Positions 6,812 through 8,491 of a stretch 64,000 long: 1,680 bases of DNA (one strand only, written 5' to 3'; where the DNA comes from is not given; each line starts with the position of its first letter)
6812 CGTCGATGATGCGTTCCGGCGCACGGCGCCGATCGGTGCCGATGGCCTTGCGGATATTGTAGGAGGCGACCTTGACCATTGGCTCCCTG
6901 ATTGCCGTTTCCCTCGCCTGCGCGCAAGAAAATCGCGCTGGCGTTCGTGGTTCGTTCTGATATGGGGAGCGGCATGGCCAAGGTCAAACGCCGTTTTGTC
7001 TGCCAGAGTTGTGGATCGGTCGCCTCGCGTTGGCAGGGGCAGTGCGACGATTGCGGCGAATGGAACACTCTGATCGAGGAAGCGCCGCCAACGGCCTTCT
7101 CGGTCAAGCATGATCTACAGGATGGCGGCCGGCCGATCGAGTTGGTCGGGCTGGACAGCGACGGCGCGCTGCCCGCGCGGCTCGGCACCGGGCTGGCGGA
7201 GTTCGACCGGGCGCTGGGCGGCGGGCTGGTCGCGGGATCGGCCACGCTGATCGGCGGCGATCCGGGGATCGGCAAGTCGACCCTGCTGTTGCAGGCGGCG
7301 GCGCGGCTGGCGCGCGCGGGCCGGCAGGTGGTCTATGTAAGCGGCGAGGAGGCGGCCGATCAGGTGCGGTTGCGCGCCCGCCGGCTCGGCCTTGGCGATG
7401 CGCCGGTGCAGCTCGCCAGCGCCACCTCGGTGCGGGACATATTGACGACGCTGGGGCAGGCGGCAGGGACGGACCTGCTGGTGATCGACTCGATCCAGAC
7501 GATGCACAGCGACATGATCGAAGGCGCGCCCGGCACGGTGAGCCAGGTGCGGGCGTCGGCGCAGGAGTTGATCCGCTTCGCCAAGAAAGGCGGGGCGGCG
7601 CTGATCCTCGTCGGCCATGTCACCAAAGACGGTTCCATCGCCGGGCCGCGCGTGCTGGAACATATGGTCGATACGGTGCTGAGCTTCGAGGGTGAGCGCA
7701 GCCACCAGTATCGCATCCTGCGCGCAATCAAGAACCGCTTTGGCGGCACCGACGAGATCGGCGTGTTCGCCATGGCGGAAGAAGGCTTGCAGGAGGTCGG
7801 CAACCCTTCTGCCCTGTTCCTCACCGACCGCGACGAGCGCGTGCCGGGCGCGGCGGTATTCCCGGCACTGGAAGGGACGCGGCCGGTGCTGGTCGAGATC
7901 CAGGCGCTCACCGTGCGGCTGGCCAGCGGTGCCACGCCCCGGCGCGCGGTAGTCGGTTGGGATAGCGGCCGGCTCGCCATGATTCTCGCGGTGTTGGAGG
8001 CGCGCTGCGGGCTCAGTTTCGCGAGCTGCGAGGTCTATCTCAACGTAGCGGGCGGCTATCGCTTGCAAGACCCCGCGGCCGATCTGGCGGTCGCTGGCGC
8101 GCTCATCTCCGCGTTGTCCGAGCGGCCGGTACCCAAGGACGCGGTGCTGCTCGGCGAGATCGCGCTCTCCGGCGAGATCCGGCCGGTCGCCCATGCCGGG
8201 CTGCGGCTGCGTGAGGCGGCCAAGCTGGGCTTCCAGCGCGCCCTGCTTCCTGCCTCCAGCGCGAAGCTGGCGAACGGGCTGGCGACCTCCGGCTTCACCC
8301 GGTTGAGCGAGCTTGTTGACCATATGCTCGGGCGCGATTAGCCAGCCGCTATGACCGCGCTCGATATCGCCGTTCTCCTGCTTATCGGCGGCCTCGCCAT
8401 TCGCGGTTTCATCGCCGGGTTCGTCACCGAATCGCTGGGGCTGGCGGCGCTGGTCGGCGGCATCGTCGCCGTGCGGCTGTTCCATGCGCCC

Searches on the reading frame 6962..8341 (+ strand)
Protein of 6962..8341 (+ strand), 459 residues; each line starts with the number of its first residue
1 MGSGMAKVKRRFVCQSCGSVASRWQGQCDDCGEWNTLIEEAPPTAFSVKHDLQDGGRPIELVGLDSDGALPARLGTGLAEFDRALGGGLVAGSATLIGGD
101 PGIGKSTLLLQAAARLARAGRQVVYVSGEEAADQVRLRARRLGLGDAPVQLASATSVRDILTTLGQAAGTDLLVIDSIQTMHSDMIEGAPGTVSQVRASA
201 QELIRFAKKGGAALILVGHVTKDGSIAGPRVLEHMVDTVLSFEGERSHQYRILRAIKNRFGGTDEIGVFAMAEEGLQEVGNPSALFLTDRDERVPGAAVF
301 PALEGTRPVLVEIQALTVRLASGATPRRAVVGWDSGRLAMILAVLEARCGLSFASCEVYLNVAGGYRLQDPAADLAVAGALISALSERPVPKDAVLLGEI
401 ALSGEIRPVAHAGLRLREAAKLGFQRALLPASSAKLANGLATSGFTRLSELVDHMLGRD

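Call 66: search_protein_families(library=pfam, proteins=[window:6962-8341:+], max_evalue=0.001)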
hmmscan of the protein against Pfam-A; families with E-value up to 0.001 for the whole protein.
window:6962-8341:+ (459 aa): 12 families
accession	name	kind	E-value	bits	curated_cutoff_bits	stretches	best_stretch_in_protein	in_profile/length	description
PF13481.12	AAA_25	-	6.7e-18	65.4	27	1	85-224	26-194/195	AAA domain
PF06745.19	ATPase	-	2.5e-17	63.5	26.6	1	75-144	2-72/231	KaiC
PF18073.7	Zn_ribbon_LapB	-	7.2e-11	42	25.7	1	12-39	1-28/28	Rubredoxin metal binding domain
PF13541.12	ChlI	-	1e-08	35.5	27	1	349-432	36-120/121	Subunit ChlI of Mg-chelatase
PF03796.21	DnaB_C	-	1.1e-06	28.6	27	1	75-138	3-66/255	DnaB-like helicase C terminal domain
PF13401.12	AAA_22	-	1.6e-06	28.9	27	1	94-218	7-122/130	AAA domain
PF05362.19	Lon_C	-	1.9e-06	28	21.1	1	369-434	108-173/205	Lon protease (S16) C-terminal proteolytic domain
PF13191.12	AAA_16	-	3.8e-06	27.9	32.6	1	89-217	24-137/167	AAA ATPase domain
PF00154.27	RecA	-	1.2e-05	25.3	27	1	74-188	33-150/262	recA bacterial DNA recombination protein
PF25199.1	nSTAND_NTPase5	-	2.6e-05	24.5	34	1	93-135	42-85/145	Novel STAND NTPase 5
PF13604.12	AAA_30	-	0.00011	22.5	27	0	94-237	20-142/191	AAA domain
PF00004.35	AAA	-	0.00025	21.9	21.2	1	96-203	2-88/131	ATPase family associated with various cellular activities (AAA)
